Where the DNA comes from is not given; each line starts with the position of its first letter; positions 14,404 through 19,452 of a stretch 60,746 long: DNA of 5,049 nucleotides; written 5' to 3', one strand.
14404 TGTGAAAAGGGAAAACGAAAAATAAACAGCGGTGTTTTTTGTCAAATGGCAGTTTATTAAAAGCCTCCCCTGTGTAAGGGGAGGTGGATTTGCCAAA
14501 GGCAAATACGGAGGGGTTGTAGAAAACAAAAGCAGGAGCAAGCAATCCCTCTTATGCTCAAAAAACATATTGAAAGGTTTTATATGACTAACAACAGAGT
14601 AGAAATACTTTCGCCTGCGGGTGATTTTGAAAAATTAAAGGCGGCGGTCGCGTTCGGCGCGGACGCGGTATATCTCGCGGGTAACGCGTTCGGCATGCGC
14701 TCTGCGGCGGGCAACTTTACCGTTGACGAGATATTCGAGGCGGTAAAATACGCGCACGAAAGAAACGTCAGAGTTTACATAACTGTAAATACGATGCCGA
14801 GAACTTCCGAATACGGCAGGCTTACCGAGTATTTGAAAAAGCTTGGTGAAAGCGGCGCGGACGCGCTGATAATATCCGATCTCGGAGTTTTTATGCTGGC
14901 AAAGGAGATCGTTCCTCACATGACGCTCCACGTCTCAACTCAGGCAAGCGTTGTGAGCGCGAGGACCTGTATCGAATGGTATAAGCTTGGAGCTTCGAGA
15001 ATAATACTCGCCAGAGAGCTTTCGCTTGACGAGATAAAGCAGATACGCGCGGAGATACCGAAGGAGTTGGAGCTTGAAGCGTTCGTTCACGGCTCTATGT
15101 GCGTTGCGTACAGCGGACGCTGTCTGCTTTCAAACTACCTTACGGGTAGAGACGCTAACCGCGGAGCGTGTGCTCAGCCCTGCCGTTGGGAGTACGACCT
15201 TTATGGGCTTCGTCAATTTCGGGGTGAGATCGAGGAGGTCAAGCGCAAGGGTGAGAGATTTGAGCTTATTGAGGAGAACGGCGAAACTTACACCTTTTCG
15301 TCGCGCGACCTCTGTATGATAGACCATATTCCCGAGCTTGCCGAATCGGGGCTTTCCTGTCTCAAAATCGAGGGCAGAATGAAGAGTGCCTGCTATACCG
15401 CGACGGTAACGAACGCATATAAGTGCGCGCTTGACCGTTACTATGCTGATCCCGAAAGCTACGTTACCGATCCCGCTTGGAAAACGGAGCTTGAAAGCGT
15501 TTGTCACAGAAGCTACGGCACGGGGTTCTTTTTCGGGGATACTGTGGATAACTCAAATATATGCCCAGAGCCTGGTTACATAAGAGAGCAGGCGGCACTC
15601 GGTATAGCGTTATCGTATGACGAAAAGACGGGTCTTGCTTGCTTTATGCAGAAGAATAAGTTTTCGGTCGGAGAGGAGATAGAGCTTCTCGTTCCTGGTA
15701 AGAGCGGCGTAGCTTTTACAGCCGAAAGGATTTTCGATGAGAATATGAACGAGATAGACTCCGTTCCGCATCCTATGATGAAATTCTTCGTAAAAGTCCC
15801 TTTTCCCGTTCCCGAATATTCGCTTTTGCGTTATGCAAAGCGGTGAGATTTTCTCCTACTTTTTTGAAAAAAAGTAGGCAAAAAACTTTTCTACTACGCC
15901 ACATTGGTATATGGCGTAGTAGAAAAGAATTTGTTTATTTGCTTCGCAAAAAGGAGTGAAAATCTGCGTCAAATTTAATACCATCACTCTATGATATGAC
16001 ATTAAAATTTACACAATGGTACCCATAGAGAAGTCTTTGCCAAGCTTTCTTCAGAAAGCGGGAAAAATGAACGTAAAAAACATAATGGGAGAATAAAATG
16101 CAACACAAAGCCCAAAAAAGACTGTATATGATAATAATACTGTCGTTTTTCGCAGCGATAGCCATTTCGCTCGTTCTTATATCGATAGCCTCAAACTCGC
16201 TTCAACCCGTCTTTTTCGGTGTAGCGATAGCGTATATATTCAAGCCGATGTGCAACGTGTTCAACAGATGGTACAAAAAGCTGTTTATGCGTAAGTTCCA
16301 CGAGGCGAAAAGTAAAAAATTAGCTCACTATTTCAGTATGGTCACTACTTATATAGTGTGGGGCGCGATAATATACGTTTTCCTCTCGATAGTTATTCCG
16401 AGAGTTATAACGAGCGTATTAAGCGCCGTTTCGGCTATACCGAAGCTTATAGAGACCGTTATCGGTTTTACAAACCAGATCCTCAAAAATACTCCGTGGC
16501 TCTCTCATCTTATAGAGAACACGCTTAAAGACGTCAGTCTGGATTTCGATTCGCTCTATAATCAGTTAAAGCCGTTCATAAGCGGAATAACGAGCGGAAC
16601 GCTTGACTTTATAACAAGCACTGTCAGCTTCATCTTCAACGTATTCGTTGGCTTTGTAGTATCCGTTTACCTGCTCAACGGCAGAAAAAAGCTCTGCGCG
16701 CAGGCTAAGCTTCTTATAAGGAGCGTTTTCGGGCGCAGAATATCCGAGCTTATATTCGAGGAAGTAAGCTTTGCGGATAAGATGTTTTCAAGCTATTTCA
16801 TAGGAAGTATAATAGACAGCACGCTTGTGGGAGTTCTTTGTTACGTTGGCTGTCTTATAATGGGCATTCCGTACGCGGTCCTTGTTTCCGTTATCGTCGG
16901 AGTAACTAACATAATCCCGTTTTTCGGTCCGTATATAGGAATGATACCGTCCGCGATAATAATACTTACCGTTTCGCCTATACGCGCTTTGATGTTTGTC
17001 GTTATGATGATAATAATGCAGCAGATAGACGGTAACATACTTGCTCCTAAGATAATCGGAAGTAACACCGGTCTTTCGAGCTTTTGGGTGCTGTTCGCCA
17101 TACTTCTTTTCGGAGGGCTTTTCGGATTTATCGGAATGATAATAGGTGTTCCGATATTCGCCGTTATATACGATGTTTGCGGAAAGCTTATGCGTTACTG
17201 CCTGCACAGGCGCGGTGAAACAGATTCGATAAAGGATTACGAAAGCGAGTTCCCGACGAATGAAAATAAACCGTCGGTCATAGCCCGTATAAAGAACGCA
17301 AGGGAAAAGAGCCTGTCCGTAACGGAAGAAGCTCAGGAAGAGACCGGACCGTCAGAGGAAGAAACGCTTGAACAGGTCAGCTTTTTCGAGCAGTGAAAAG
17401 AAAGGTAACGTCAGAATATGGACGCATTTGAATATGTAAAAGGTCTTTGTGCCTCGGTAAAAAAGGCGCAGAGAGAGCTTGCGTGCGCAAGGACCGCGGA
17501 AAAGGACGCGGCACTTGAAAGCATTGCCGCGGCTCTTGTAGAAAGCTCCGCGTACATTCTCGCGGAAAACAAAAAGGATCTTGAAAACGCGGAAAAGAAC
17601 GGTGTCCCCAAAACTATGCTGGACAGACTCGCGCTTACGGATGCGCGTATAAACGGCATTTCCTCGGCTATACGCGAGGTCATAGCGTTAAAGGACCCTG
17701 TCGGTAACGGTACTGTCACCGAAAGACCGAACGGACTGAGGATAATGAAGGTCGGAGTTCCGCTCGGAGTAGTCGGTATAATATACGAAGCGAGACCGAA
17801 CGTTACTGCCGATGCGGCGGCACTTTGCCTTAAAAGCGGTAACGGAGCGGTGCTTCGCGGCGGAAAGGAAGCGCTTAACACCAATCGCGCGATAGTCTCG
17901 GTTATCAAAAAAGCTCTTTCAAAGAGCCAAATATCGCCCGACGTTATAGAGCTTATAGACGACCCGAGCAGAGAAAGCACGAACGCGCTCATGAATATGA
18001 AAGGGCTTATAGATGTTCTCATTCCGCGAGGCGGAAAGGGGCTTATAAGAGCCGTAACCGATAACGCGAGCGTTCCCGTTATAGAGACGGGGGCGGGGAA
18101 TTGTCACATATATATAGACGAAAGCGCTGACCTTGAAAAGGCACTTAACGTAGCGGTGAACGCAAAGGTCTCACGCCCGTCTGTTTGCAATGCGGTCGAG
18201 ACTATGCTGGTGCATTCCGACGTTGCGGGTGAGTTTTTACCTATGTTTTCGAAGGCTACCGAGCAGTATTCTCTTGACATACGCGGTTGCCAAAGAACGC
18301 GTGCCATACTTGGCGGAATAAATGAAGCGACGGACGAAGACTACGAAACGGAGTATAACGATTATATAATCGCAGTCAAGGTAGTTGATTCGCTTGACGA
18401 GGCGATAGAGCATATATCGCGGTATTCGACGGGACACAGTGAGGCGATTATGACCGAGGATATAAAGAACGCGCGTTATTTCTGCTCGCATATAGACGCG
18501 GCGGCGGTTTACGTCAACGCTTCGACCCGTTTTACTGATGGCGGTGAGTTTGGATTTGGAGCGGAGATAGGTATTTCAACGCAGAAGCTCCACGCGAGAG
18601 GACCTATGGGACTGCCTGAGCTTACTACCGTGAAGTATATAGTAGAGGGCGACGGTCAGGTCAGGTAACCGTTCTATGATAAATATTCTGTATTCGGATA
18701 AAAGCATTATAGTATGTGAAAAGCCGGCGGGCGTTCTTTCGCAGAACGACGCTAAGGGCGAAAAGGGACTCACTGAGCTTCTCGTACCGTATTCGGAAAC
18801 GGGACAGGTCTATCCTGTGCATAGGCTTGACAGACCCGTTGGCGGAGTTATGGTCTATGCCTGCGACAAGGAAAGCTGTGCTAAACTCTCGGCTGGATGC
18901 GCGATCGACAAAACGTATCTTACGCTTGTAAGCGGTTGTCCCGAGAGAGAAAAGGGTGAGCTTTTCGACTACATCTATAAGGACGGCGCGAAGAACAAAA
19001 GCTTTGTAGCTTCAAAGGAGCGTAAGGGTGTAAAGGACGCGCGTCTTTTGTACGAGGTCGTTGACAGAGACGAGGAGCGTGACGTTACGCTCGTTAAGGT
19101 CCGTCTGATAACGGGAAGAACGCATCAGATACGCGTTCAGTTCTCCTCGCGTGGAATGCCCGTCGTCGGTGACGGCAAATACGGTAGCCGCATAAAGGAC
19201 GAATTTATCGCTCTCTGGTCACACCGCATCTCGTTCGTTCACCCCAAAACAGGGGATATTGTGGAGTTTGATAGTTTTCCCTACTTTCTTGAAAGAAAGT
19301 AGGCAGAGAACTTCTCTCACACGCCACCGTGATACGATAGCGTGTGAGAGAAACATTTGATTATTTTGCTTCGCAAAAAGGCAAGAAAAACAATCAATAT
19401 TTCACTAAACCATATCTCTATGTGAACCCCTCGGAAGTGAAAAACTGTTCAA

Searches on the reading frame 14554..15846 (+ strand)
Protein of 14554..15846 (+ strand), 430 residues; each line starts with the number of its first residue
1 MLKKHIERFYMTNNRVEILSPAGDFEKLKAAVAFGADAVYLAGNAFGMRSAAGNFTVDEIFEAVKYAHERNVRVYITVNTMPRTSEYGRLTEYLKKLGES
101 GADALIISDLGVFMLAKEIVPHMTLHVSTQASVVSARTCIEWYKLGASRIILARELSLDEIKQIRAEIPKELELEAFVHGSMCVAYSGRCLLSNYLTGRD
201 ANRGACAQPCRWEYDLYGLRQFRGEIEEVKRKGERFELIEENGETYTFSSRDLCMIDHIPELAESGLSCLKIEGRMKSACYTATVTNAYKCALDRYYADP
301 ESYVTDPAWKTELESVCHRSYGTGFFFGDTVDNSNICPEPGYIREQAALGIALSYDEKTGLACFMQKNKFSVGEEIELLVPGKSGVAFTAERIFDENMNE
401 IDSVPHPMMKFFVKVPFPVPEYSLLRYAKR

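Call 9: find_encoding_contigs(protein=window:14554-15846:+, flank=10000, max_places=6)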
Protein window:14554-15846:+ (430 aa): no gene with exactly this product is on record in the collection.

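Call 10: search_protein_families(library=ncbifam, proteins=[window:14554-15846:+])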
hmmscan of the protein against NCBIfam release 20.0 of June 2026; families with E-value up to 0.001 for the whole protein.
window:14554-15846:+ (430 aa): 4 families
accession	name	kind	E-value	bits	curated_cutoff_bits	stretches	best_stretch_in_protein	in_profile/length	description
NF011996.0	PRK15452.1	equivalog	4.5e-94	315.8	534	2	14-216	3-204/449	prephenate-dependent tRNA uridine(34) hydroxylase TrhP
NF047963.1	quinone_UbiU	equivalog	2.7e-58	197.7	440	1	17-317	2-316/331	ubiquinone anaerobic biosynthesis protein UbiU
NF047965.1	quinone_UbiV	equivalog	2.8e-11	43.5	275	1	92-297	78-262/292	ubiquinone anaerobic biosynthesis protein UbiV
NF011991.0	PRK15447.1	equivalog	5.1e-11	42.5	283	1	69-292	59-263/302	U32 family peptidase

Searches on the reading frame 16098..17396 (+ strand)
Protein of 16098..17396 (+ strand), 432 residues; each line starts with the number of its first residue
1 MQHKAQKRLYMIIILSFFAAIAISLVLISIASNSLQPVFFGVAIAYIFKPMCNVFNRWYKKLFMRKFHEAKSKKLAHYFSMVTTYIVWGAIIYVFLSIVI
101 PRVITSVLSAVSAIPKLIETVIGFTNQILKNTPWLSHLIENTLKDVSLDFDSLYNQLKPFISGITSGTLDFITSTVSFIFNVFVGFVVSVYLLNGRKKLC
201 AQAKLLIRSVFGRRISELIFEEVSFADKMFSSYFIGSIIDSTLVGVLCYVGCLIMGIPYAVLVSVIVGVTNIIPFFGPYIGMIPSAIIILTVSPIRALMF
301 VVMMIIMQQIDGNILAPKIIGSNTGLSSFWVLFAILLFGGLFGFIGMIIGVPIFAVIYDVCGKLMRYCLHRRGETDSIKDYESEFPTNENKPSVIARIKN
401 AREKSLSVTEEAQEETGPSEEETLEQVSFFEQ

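Call 10: search_protein_families(library=ncbifam, proteins=[window:16098-17396:+])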
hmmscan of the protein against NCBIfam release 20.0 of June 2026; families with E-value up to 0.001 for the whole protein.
window:16098-17396:+ (432 aa): 3 families
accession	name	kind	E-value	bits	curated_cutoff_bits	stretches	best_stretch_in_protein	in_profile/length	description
TIGR02872.1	spore_ytvI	equivalog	3.1e-21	76.2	198.15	1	15-359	3-333/341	sporulation integral membrane protein YtvI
NF045801.1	efflux_ABUW_0982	equivalog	1.8e-16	60.1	675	1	18-358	12-337/392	chloramphenicol efflux transporter CxpE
NF008930.0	PRK12287.1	subfamily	2.3e-10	40.6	318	1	92-356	65-320/344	AI-2E family transporter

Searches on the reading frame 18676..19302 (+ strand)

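Call 10: search_protein_families(library=ncbifam, proteins=[window:18676-19302:+])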
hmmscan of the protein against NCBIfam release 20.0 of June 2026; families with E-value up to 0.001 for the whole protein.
window:18676-19302:+ (208 aa): 8 families
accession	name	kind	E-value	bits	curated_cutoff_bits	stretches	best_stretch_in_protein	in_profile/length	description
TIGR00005.1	rluA_subfam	subfamily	2.4e-36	125.6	192.7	1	2-199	73-283/298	RluA family pseudouridine synthase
TIGR01621.1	RluA-like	hypoth_equivalog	3.5e-24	85.3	222.3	1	1-188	1-184/217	TIGR01621 family pseudouridine synthase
NF008321.0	PRK11112.1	equivalog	2.3e-17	63.2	328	1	1-194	1-215/257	tRNA pseudouridine(65) synthase TruC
NF007543.0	PRK10158.1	equivalog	4e-16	59.4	286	1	2-198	14-213/219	bifunctional tRNA pseudouridine(32) synthase/23S rRNA pseudouridine(746) synthase RluA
NF008249.0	PRK11025.1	equivalog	4e-16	58.8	378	1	4-198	95-298/317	23S rRNA pseudouridine(955/2504/2580) synthase RluC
NF008385.0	PRK11180.1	equivalog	5.2e-15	55.6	351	1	2-174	84-258/325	23S rRNA pseudouridine(1911/1915/1917) synthase RluD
TIGR00093.1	TIGR00093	subfamily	2.4e-10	40.4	109.3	1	16-164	2-136/161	pseudouridine synthase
NF008487.1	PRK11394.1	equivalog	0.0005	19.7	284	0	10-164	29-181/206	23S rRNA pseudouridine(2457) synthase RluE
